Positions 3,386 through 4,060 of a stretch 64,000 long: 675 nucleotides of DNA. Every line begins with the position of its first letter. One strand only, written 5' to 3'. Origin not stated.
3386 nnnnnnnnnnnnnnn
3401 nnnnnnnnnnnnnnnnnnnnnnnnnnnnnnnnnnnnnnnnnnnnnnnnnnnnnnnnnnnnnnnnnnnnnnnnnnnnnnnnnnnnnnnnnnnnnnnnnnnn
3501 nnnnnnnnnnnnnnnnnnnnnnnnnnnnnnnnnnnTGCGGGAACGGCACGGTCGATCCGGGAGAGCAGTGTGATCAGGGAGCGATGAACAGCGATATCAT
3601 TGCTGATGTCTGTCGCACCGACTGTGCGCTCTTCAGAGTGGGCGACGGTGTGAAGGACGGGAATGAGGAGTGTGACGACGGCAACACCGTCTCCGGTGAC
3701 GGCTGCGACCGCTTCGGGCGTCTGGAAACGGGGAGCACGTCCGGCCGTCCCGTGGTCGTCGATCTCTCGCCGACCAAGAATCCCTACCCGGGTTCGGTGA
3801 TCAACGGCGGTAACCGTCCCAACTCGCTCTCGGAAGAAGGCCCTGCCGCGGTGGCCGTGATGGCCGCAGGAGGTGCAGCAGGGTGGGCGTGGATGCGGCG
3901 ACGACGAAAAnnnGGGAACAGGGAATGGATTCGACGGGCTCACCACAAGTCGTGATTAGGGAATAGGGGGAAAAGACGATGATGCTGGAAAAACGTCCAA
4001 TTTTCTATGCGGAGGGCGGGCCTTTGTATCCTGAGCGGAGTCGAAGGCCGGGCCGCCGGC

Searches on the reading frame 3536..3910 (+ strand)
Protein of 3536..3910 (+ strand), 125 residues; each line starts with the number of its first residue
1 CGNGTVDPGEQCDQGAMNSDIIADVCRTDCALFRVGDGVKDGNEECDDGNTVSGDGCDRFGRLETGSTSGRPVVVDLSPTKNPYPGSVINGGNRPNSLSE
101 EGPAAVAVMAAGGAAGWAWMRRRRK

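Call 23: find_homologous_proteins(query=window:3536-3910:+, max_evalue=0.01)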
Query seq(125 aa) (125 aa): 57 proteins with E <= 0.01 among 127 candidates.
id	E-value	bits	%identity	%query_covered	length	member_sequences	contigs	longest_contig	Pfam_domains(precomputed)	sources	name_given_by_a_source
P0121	2.4e-35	140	54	99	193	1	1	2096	PF13948.12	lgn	-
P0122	5.3e-28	116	48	100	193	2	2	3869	PF13948.12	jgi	jgi:cysteine-rich repeat protein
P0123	4.5e-23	100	49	100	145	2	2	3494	PF13948.12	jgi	jgi:cysteine-rich repeat protein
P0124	3.3e-21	94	45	100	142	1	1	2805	PF13948.12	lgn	-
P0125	3.0e-20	91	46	99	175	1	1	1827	PF13948.12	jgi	jgi:cysteine-rich repeat protein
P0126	2.4e-18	85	43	99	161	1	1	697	PF13948.12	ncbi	-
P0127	2.7e-18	84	42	98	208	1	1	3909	PF13948.12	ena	-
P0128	4.7e-18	84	45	94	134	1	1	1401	PF13948.12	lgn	-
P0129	1.1e-17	82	54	46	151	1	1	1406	PF13948.12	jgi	jgi:cysteine-rich repeat protein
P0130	2.2e-16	78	52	55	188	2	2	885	PF13948.12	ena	-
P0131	3.3e-16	78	52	51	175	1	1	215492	PF13948.12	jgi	jgi:cysteine-rich repeat protein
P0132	3.7e-15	74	58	51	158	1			PF13948.12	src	-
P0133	4.8e-15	74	51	52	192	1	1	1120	PF13948.12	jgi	-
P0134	1.7e-14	72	65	46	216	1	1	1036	PF13948.12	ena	-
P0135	2.5e-14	71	40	59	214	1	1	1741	PF13948.12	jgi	jgi:cysteine-rich repeat protein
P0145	1.8e-9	56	35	100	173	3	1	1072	-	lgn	-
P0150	1.4e-7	50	28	72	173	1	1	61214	-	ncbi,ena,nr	ncbi:MAG: hypothetical protein G01um101425_778 [Candidatus Peregrinibacteria bacterium Gr01-1014_25]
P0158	2.5e-6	46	31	87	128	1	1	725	-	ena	-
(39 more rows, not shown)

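Call 26: search_protein_families(library=ncbifam, proteins=[P0121, P0122, P0124, P0125, P0126, P0127, P0145, P0150, P0158], max_evalue=10)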
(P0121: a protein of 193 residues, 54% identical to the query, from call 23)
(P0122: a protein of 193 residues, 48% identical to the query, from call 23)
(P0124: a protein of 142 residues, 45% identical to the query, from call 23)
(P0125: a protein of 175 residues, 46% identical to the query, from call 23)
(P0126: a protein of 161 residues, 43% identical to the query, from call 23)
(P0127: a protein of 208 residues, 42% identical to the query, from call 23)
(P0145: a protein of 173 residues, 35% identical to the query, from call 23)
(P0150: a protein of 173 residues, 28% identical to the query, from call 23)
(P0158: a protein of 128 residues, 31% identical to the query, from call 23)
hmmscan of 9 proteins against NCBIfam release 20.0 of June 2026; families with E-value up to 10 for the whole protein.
P0121 (193 aa): 2 families
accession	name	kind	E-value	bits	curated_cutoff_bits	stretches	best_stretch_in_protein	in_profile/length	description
TIGR02232.1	myxo_disulf_rpt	repeat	4.1e-29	100.1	20.8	3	2-35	5-38/38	cysteine-rich acidic repeat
TIGR02595.1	PEP_CTERM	domain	0.24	12.3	16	1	169-190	4-23/24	PEP-CTERM sorting domain-containing protein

P0122 (193 aa): 4 families
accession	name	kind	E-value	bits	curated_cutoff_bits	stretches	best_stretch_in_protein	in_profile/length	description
TIGR02232.1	myxo_disulf_rpt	repeat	6.9e-25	86.6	20.8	4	101-131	3-33/38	cysteine-rich acidic repeat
TIGR03901.2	MYXO-CTERM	domain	0.0094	16.3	20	1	167-191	10-33/34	MYXO-CTERM sorting domain-containing protein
NF046122.1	morpho_MmpA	equivalog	0.022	14.9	32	1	158-187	7-36/47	morphogenic membrane protein MmpA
TIGR03382.1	GC_trans_RRR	domain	0.34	11.6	15.85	1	172-191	8-26/27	MYXO-CTERM sorting domain-containing protein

P0124 (142 aa): 2 families
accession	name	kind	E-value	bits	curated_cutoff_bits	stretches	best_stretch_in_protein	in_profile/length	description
TIGR02232.1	myxo_disulf_rpt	repeat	1.2e-12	47.4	20.8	2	42-73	3-33/38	cysteine-rich acidic repeat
TIGR02595.1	PEP_CTERM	domain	0.038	14.8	16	1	119-140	4-23/24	PEP-CTERM sorting domain-containing protein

P0125 (175 aa): 1 family
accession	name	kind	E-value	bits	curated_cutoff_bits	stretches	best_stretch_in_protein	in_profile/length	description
TIGR02232.1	myxo_disulf_rpt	repeat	1.2e-17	63.4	20.8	2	70-103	3-35/38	cysteine-rich acidic repeat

P0126 (161 aa): 1 family
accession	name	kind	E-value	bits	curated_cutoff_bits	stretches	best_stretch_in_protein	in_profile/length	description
TIGR02232.1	myxo_disulf_rpt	repeat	1.2e-14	53.9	20.8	2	46-78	3-34/38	cysteine-rich acidic repeat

P0127 (208 aa): 2 families
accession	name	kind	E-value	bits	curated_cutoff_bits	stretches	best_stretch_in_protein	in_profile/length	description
TIGR02232.1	myxo_disulf_rpt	repeat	2.4e-14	52.9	20.8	2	109-141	3-34/38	cysteine-rich acidic repeat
TIGR04201.1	Myxo_Cys_RPT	repeat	0.0059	16.7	25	1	30-49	2-22/22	Cys-rich repeat-containing protein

P0145 (173 aa): 5 families
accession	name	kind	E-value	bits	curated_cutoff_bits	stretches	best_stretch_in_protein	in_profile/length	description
TIGR02232.1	myxo_disulf_rpt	repeat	5.2e-15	55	20.8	2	78-106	3-31/38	cysteine-rich acidic repeat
TIGR04201.1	Myxo_Cys_RPT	repeat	0.0045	17.1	25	1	45-66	1-22/22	Cys-rich repeat-containing protein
TIGR02595.1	PEP_CTERM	domain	0.054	14.3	16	1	149-171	4-24/24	PEP-CTERM sorting domain-containing protein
NF033846.1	Rumino_NPXTG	domain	0.079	13.3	23.5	1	148-171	8-30/30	NPXTG-anchored protein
TIGR04174.1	IPTL_CTERM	subfamily_domain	0.24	11.8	20.5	1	153-170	10-27/27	IPTL-CTERM sorting domain-containing protein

P0150 (173 aa): 3 families
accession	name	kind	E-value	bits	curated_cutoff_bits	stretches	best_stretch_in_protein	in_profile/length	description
TIGR02232.1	myxo_disulf_rpt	repeat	1.2e-11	44.2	20.8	1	49-77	4-32/38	cysteine-rich acidic repeat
TIGR03382.1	GC_trans_RRR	domain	0.062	14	15.85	1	151-171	7-26/27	MYXO-CTERM sorting domain-containing protein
TIGR03901.2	MYXO-CTERM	domain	0.085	13.3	20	1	146-171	9-33/34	MYXO-CTERM sorting domain-containing protein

P0158 (128 aa): 3 families
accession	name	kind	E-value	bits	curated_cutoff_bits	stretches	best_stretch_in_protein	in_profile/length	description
TIGR02232.1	myxo_disulf_rpt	repeat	4.6e-10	39.1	20.8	1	23-52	4-33/38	cysteine-rich acidic repeat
TIGR02595.1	PEP_CTERM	domain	0.099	13.5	16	1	104-126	4-24/24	PEP-CTERM sorting domain-containing protein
NF009102.0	PRK12446.1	equivalog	0.13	11.1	339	1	11-65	209-259/352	undecaprenyldiphospho-muramoylpentapeptide beta-N-acetylglucosaminyltransferase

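Call 63: list_cluster_members(proteins=[P0126, P0181, P0248, P0249, P0252, P0257, P0254, P0258, P0262, P0272])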
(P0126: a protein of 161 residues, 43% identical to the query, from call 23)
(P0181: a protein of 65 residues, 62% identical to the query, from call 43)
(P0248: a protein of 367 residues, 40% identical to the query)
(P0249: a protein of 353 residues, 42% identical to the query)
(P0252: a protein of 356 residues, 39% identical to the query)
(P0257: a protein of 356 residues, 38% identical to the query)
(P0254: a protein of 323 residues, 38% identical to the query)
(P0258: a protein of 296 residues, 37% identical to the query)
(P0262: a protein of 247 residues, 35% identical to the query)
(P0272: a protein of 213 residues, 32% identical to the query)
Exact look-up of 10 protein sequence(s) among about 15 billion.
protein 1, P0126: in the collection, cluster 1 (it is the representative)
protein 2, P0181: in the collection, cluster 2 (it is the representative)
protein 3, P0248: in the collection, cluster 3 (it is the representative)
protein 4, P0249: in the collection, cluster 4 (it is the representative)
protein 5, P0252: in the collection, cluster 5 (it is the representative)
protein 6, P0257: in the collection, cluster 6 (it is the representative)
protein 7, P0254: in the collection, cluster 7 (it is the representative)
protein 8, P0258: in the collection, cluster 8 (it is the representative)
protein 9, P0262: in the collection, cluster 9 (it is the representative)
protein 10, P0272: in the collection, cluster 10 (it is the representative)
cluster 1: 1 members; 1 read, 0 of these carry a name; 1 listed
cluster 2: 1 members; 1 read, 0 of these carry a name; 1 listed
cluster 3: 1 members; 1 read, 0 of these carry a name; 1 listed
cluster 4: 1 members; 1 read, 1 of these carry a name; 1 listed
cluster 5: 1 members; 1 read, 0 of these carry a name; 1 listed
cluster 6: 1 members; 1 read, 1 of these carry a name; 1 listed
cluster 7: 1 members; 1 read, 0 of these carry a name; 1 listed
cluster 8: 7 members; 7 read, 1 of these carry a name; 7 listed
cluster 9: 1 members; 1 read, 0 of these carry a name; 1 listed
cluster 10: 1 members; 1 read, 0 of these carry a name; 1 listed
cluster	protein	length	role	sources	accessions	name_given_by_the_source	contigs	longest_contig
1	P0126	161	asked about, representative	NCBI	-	-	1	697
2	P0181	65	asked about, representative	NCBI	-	-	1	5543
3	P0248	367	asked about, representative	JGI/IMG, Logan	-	-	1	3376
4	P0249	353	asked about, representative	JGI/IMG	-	LPXTG-site transpeptidase (sortase) family protein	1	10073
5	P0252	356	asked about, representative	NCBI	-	-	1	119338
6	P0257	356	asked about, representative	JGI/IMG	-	LPXTG-site transpeptidase (sortase) family protein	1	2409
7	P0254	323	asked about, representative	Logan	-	-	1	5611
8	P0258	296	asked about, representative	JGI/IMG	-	-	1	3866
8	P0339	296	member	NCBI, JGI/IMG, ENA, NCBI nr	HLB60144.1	MAG TPA: sortase [Patescibacteria group bacterium] | sortase [Patescibacteria group bacterium]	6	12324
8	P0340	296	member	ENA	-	-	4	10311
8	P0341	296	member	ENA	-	-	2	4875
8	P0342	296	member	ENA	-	-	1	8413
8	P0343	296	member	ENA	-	-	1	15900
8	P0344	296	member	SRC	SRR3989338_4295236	-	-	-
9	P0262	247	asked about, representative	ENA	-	-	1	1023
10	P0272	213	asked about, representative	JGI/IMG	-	-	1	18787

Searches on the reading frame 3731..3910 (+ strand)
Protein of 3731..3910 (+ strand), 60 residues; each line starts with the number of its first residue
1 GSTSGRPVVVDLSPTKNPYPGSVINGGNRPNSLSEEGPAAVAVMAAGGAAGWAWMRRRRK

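Call 26: search_protein_families(library=ncbifam, proteins=[window:3731-3910:+], max_evalue=10)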
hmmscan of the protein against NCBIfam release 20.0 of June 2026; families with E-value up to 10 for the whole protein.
seq(60 aa): 5 families
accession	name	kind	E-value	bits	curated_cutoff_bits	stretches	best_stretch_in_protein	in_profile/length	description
NF058571.1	GVDTG_CTERM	domain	0.012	15.9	29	1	38-58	24-44/44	GVDTG sorting domain-containing protein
TIGR03382.1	GC_trans_RRR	domain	0.016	15.9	15.85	1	40-59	8-26/27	MYXO-CTERM sorting domain-containing protein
TIGR02595.1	PEP_CTERM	domain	0.029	15.2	16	1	38-60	4-24/24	PEP-CTERM sorting domain-containing protein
TIGR03901.2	MYXO-CTERM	domain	0.029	14.8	20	1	37-59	12-34/34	MYXO-CTERM sorting domain-containing protein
TIGR04174.1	IPTL_CTERM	subfamily_domain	0.37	11.2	20.5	1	43-60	10-27/27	IPTL-CTERM sorting domain-containing protein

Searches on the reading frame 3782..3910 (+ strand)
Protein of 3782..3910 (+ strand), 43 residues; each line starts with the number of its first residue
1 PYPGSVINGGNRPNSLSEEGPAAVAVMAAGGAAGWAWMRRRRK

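Call 43: find_homologous_proteins(query=A2, max_evalue=10)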
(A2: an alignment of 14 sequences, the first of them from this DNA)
Query A2 (14 sequences) (43 aa, profile of the alignment): 16 proteins with E <= 10 among 8000 candidates.
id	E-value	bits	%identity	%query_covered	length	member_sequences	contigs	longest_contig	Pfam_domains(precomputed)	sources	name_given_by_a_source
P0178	1.7e-15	74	76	58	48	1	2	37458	-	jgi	jgi:MYXO-CTERM domain-containing protein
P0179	3.1e-14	70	77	60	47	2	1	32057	-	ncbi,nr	ncbi:hypothetical protein HYW84_04180, partial [Candidatus Peregrinibacteria bacterium]|nr:hypotheti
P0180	3.5e-13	67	73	60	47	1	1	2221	-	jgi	jgi:MYXO-CTERM domain-containing protein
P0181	6.6e-12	63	62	60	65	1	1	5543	-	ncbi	-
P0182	1.3e-11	62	69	60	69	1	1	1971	-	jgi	jgi:hypothetical protein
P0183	1.3e-11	62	67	56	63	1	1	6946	-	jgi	jgi:hypothetical protein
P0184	1.9e-11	61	47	100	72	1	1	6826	-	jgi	jgi:hypothetical protein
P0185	2.8e-11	61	-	-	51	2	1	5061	-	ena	-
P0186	4.8e-10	57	73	60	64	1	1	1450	-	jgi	jgi:hypothetical protein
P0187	4.8e-10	57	64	58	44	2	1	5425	-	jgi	jgi:hypothetical protein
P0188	5.3e-10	56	62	60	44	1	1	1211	-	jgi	jgi:hypothetical protein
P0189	2.4e-8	51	65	60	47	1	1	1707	-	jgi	-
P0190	5.5e-7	47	67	56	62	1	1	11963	-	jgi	-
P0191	2.7e+0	25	-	-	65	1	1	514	-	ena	-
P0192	5.1e+0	24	-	-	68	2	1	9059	-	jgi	jgi:hypothetical protein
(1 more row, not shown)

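Call 45: find_encoding_contigs(protein=P0178, flank=10000, max_places=3)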
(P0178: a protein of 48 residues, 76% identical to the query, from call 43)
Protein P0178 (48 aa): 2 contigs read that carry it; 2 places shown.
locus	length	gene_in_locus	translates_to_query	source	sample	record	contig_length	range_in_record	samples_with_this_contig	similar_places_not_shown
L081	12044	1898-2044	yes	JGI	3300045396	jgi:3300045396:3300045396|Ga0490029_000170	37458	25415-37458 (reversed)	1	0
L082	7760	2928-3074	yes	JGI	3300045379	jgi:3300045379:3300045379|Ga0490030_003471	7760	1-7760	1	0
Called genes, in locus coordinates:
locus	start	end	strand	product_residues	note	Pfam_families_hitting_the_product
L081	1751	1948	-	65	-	-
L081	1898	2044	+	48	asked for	-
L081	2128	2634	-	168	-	-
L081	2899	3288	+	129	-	-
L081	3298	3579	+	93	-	-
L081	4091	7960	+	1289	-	PF04997:RNA_pol_Rpb1_1, PF00623:RNA_pol_Rpb1_2, PF04983:RNA_pol_Rpb1_3, PF05000:RNA_pol_Rpb1_4, PF04998:RNA_pol_Rpb1_5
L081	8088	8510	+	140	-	PF00164:Ribosom_S12_S23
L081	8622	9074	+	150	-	PF00177:Ribosomal_S7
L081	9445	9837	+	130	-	-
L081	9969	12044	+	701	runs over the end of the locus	PF00009:GTP_EFTU, PF03144:GTP_EFTU_D2, PF22042:EF-G_D2, PF14492:EFG_III, PF16658:RF3_C, PF03764:EFG_IV, PF00679:EFG_C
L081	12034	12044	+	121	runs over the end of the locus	-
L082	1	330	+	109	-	?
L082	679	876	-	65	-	-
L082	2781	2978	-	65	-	-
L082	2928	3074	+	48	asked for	-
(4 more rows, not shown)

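Call 46: find_encoding_contigs(protein=P0179, flank=10000, max_places=3)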
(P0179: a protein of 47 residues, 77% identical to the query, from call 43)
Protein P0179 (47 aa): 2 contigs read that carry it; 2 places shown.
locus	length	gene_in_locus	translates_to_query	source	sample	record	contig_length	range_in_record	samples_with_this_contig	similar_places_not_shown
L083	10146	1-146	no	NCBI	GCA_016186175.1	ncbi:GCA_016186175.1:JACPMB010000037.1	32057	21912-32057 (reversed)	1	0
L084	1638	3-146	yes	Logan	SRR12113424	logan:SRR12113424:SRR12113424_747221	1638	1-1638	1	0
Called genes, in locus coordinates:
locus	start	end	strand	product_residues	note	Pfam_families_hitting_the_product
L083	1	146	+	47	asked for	?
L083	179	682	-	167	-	-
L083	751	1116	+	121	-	-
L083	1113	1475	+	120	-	-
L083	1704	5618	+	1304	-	PF04997:RNA_pol_Rpb1_1, PF00623:RNA_pol_Rpb1_2, PF04983:RNA_pol_Rpb1_3, PF05000:RNA_pol_Rpb1_4, PF04998:RNA_pol_Rpb1_5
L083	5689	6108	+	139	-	PF00164:Ribosom_S12_S23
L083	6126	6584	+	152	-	PF00177:Ribosomal_S7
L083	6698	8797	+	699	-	PF00009:GTP_EFTU, PF03144:GTP_EFTU_D2, PF22042:EF-G_D2, PF14492:EFG_III, PF16658:RF3_C, PF03764:EFG_IV, PF00679:EFG_C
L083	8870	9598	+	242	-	-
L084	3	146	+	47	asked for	?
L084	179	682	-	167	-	-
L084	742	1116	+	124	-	-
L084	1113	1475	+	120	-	-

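Call 72: search_protein_families(library=ncbifam, proteins=[P0178, P0179, P0180, P0181, P0182, P0183, P0185, P0186], max_evalue=10)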
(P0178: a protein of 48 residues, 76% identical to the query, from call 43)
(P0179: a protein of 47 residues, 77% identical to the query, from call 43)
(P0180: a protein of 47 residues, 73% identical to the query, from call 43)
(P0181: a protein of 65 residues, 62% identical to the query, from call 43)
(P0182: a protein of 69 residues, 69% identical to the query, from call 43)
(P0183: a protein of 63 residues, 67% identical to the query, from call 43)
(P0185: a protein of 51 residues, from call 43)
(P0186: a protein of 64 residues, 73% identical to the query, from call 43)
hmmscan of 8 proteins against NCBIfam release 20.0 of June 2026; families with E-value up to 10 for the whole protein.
P0178 (48 aa): 5 families
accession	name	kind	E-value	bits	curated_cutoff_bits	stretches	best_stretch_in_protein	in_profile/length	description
TIGR03901.2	MYXO-CTERM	domain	0.01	16.2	20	1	21-46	10-34/34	MYXO-CTERM sorting domain-containing protein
NF058571.1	GVDTG_CTERM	domain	0.027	14.8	29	1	22-45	22-44/44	GVDTG sorting domain-containing protein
TIGR01167.1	LPXTG_anchor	domain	0.045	14.4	15.9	1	23-47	9-33/34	LPXTG cell wall anchor domain-containing protein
TIGR02595.1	PEP_CTERM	domain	0.046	14.6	16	1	25-46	4-23/24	PEP-CTERM sorting domain-containing protein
TIGR03382.1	GC_trans_RRR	domain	0.53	11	15.85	1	24-45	6-27/27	MYXO-CTERM sorting domain-containing protein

P0179 (47 aa): 7 families
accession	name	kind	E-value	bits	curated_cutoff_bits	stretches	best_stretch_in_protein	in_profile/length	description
TIGR03382.1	GC_trans_RRR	domain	0.0013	19.3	15.85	1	22-45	5-26/27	MYXO-CTERM sorting domain-containing protein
TIGR02595.1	PEP_CTERM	domain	0.012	16.4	16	1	24-46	4-24/24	PEP-CTERM sorting domain-containing protein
NF058571.1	GVDTG_CTERM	domain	0.016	15.5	29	1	22-44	23-44/44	GVDTG sorting domain-containing protein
TIGR01167.1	LPXTG_anchor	domain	0.021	15.5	15.9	1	22-47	8-33/34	LPXTG cell wall anchor domain-containing protein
TIGR03901.2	MYXO-CTERM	domain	0.025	14.9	20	1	23-45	12-33/34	MYXO-CTERM sorting domain-containing protein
TIGR04174.1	IPTL_CTERM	subfamily_domain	0.068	13.5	20.5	1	23-46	5-27/27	IPTL-CTERM sorting domain-containing protein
NF046098.1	RSP_7527_fam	equivalog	0.13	12.1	26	1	29-46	19-36/48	RSP_7527 family protein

P0180 (47 aa): 6 families
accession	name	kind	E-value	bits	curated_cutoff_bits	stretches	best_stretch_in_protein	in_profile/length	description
NF033846.1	Rumino_NPXTG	domain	0.0029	17.8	23.5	1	23-47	4-30/30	NPXTG-anchored protein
TIGR01167.1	LPXTG_anchor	domain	0.0046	17.6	15.9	1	21-47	6-32/34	LPXTG cell wall anchor domain-containing protein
TIGR02595.1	PEP_CTERM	domain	0.072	14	16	1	25-47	4-24/24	PEP-CTERM sorting domain-containing protein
NF006942.0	PRK09424.1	equivalog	0.21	10.3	383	1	20-42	160-181/510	Re/Si-specific NAD(P)(+) transhydrogenase subunit alpha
TIGR03901.2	MYXO-CTERM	domain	0.55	10.6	20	1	21-46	9-33/34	MYXO-CTERM sorting domain-containing protein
TIGR03382.1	GC_trans_RRR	domain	1.4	9.6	15.85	1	27-46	7-26/27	MYXO-CTERM sorting domain-containing protein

P0181 (65 aa): 2 families
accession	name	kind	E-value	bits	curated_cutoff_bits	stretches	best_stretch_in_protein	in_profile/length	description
TIGR02595.1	PEP_CTERM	domain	0.047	14.6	16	1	43-65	4-24/24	PEP-CTERM sorting domain-containing protein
TIGR01167.1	LPXTG_anchor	domain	0.052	14.2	15.9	1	39-65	6-32/34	LPXTG cell wall anchor domain-containing protein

P0182 (69 aa): 4 families
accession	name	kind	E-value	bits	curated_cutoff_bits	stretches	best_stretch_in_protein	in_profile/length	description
TIGR01167.1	LPXTG_anchor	domain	0.024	15.3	15.9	1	43-69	6-32/34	LPXTG cell wall anchor domain-containing protein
TIGR02595.1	PEP_CTERM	domain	0.047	14.6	16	1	47-69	4-24/24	PEP-CTERM sorting domain-containing protein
TIGR04145.2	Firmicu_CTERM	equivalog_domain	0.23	11.4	50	1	40-69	160-190/191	Firmicu-CTERM sorting domain-containing protein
TIGR03901.2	MYXO-CTERM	domain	0.26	11.7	20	1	43-67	11-33/34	MYXO-CTERM sorting domain-containing protein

P0183 (63 aa): 0 families

P0185 (51 aa): 5 families
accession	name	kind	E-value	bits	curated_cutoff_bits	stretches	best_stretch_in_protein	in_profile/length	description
TIGR01167.1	LPXTG_anchor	domain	0.0084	16.7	15.9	1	24-51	6-33/34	LPXTG cell wall anchor domain-containing protein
TIGR04174.1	IPTL_CTERM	subfamily_domain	0.013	15.8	20.5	1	27-50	5-27/27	IPTL-CTERM sorting domain-containing protein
TIGR02595.1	PEP_CTERM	domain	0.088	13.7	16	1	28-50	4-23/24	PEP-CTERM sorting domain-containing protein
TIGR04145.2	Firmicu_CTERM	equivalog_domain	0.14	12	50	1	23-51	162-191/191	Firmicu-CTERM sorting domain-containing protein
TIGR03901.2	MYXO-CTERM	domain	0.6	10.5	20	1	24-49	9-33/34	MYXO-CTERM sorting domain-containing protein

P0186 (64 aa): 0 families

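Call 77: find_encoding_contigs(protein=P0190, flank=10000, max_places=2)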
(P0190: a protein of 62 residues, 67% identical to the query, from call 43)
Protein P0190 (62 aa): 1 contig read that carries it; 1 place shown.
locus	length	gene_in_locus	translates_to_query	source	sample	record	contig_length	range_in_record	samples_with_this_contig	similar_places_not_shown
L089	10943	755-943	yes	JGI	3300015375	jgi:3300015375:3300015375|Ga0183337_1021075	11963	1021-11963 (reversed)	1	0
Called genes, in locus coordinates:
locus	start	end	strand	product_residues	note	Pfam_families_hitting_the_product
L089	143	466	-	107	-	-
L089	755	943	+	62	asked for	-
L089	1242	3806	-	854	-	PF01336:tRNA_anti-codon, PF00152:tRNA-synt_2, PF01409:tRNA-synt_2d (faint), PF09391:DUF2000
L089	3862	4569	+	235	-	PF13462:Thioredoxin_4, PF01323:DSBA, PF13098:Thioredoxin_2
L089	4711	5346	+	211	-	PF00297:Ribosomal_L3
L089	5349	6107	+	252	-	PF00573:Ribosomal_L4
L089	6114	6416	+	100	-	PF00276:Ribosomal_L23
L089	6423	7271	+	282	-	PF00181:Ribosomal_L2_N, PF03947:Ribosomal_L2_C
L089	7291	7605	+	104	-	PF00203:Ribosomal_S19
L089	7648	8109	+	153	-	PF00237:Ribosomal_L22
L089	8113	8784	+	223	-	PF07650:KH_2, PF00189:Ribosomal_S3_C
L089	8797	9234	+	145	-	PF00252:Ribosomal_L16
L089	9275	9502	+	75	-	PF00831:Ribosomal_L29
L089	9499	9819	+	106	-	PF00366:Ribosomal_S17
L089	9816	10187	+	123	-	PF00238:Ribosomal_L14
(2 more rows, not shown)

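Call 78: find_encoding_contigs(protein=P0184, flank=10000, max_places=2)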
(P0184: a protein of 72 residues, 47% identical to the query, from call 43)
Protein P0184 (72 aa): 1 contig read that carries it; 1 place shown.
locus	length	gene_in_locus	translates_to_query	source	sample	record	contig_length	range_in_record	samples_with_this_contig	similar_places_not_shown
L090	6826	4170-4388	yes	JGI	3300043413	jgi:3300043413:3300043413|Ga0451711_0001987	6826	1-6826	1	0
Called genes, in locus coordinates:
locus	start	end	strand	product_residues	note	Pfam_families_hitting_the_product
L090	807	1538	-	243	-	-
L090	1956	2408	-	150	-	-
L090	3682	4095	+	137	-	-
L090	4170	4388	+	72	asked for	-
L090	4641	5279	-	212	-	-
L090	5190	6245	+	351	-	-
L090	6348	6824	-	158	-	?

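Call 79: find_encoding_contigs(protein=P0183, flank=10000, max_places=2)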
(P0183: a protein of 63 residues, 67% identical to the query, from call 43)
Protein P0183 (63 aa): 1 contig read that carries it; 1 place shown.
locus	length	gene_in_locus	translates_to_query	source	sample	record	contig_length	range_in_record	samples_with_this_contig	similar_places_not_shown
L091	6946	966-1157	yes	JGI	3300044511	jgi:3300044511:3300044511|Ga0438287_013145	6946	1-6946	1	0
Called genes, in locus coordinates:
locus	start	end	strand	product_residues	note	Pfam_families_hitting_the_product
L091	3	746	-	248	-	?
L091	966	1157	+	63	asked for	-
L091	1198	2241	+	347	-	PF03462:PCRF, PF00472:RF-1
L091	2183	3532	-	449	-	PF07690:MFS_1, PF03092:BT1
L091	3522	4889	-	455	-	PF02844:GARS_N, PF01071:GARS_A, PF02843:GARS_C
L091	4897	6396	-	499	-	PF13522:GATase_6, PF13537:GATase_7, PF00156:Pribosyltran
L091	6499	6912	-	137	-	PF02882:THF_DHG_CYH_C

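Call 80: find_encoding_contigs(protein=P0181, flank=10000, max_places=2)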
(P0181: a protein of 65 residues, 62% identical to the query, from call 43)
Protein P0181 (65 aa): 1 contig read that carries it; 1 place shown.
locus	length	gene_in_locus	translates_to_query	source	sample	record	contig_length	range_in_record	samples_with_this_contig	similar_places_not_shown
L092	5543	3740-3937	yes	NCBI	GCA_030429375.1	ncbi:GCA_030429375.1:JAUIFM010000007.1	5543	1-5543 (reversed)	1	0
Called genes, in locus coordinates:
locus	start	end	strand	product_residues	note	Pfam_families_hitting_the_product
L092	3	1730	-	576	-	?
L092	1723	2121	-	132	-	-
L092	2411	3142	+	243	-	PF00466:Ribosomal_L10, PF27436:RL10_C (weak)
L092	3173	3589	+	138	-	PF16320:Ribosomal_L12_N, PF00542:Ribosomal_L12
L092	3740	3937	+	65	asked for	-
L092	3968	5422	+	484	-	-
